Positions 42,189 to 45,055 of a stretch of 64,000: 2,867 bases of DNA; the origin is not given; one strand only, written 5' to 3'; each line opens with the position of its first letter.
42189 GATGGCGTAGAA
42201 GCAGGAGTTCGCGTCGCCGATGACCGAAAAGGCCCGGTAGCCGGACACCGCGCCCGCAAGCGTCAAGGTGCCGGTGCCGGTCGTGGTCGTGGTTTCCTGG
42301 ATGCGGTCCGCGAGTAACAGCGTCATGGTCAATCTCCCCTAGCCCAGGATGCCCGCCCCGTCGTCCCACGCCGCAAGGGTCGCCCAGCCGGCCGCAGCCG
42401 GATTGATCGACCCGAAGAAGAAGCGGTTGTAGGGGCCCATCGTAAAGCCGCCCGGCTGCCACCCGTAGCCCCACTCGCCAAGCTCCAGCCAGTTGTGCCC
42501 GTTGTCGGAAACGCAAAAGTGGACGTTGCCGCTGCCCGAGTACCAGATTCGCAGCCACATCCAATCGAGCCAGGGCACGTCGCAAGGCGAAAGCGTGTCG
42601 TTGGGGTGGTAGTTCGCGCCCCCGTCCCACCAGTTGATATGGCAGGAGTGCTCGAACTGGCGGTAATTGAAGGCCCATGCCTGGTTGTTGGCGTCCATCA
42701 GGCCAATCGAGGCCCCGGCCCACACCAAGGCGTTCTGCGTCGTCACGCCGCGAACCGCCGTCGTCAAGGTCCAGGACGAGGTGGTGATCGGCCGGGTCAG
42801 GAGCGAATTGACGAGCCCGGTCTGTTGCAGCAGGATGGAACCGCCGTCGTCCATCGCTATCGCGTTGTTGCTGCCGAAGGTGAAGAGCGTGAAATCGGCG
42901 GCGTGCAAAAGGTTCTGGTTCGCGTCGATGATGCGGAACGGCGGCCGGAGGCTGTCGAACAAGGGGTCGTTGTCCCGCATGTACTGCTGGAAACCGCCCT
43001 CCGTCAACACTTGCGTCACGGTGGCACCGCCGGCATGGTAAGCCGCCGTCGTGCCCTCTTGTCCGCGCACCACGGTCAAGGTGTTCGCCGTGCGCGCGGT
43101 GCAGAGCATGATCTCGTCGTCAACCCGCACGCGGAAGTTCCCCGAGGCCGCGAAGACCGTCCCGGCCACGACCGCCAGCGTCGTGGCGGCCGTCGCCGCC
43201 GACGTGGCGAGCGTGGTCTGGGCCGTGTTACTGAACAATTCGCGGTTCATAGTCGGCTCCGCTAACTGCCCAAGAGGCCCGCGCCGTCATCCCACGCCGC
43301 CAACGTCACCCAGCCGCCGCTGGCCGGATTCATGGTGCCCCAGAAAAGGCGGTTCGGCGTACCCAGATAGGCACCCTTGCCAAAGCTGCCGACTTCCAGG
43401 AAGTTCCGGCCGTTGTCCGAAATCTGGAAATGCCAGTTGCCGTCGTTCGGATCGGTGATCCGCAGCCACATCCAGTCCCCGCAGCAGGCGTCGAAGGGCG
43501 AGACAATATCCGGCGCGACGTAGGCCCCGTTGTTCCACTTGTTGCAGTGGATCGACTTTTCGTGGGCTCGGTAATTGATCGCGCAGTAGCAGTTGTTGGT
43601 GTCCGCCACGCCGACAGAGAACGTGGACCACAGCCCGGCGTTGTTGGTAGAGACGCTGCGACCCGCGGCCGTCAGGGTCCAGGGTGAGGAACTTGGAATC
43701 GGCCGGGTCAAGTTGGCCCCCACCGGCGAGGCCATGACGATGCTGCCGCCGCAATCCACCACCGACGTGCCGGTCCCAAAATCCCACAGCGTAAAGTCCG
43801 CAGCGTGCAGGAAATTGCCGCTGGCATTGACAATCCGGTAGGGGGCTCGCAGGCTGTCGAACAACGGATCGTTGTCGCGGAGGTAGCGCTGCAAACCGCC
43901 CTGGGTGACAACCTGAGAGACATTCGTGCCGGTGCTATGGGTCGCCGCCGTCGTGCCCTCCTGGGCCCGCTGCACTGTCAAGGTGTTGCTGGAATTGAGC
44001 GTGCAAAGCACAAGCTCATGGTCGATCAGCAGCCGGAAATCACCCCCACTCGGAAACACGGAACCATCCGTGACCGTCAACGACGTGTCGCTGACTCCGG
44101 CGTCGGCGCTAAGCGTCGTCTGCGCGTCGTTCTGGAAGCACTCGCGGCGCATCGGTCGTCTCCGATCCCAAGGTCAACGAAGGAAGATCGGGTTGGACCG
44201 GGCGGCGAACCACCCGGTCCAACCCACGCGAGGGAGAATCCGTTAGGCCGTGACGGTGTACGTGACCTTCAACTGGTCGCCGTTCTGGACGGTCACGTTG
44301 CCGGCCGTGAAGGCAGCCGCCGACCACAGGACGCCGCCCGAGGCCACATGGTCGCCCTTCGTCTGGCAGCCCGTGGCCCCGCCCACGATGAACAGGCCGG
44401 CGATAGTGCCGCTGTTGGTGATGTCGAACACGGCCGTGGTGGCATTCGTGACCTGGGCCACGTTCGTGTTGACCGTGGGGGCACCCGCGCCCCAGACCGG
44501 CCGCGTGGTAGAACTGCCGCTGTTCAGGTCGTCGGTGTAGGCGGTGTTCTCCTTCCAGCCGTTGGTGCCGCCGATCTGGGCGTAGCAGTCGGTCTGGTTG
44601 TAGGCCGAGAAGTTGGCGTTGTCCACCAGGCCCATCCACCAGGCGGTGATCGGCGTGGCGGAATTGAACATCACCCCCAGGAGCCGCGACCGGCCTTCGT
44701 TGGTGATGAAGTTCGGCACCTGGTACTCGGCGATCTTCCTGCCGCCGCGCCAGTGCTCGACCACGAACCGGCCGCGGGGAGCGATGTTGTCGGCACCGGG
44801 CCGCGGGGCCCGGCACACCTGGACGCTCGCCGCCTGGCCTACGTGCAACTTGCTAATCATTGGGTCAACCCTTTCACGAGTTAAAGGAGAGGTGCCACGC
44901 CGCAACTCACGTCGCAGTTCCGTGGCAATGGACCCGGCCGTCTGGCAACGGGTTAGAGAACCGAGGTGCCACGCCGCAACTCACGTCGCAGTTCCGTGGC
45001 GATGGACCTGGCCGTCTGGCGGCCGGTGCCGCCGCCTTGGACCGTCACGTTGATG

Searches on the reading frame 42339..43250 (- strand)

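Call 36: search_protein_families(library=pfam, proteins=[window:42339-43250:-], max_evalue=0.01)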
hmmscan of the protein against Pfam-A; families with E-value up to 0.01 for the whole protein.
window:42339-43250:- (303 aa): 0 families

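Call 79: search_protein_families(library=phrogs, proteins=[window:42339-43250:-], max_evalue=0.001)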
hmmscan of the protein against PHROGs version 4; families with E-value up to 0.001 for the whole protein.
window:42339-43250:- (303 aa): 8 families
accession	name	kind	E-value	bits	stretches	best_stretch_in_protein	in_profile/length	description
phrog_8469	-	tail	3.7e-09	37.3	1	7-98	6-107/303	tail fiber protein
phrog_30299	-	tail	8e-08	32.6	1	6-87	5-96/425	tail fiber protein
phrog_7578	-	unknown function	2.3e-06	27.8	1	9-79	19-98/300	-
phrog_11439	-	tail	7.6e-06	25.4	1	14-85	204-279/775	tail fiber protein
phrog_6427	-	unknown function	2.1e-05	24.1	1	4-93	4-107/675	-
phrog_9851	-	tail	0.00016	20.6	1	9-80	798-869/1092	tail fiber protein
phrog_12150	-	unknown function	0.0009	19.3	0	7-84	8-90/477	-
phrog_1101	-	tail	0.00094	18.1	0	9-79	556-629/1405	tail protein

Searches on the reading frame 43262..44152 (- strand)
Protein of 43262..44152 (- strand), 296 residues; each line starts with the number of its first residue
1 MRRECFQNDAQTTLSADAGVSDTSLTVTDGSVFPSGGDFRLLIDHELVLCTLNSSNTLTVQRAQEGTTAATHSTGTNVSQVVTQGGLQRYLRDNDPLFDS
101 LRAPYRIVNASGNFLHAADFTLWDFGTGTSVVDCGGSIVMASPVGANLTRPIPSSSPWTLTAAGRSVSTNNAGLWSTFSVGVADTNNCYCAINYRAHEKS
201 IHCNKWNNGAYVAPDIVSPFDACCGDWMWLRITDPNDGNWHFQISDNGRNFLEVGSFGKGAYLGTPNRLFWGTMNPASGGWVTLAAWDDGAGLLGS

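Call 16: search_protein_families(library=pfam, proteins=[window:43262-44152:-], max_evalue=0.01)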
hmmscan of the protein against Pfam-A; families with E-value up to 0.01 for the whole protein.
window:43262-44152:- (296 aa): 0 families

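Call 17: search_protein_families(library=phrogs, proteins=[window:43262-44152:-], max_evalue=0.001)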
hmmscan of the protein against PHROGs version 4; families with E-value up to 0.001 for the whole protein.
window:43262-44152:- (296 aa): 7 families
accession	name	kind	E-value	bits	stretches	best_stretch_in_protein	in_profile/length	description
phrog_6427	-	unknown function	4.4e-10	39.6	1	5-114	5-129/675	-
phrog_8469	-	tail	8.8e-09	36.1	1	8-110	7-114/303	tail fiber protein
phrog_38058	-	tail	9.3e-07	28.5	1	12-82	20-100/708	tail fiber protein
phrog_12150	-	unknown function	9e-06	25.9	1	9-83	10-89/477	-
phrog_30299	-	tail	0.00035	20.6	1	44-83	53-92/425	tail fiber protein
phrog_9851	-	tail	0.00046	19.1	1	6-82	795-870/1092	tail fiber protein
phrog_11439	-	tail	0.0009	18.5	0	10-83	200-277/775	tail fiber protein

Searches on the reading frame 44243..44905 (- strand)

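Call 16: search_protein_families(library=pfam, proteins=[window:44243-44905:-], max_evalue=0.01)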
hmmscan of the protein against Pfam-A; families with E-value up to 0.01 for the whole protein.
window:44243-44905:- (220 aa): 0 families

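Call 17: search_protein_families(library=phrogs, proteins=[window:44243-44905:-], max_evalue=0.001)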
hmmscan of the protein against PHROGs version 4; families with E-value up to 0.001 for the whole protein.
window:44243-44905:- (220 aa): 2 families
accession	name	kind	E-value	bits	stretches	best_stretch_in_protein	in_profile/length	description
phrog_8123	-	unknown function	4.2e-11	43.9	1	60-219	46-189/192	-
phrog_5417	-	unknown function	3e-06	28.2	1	43-219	10-155/156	-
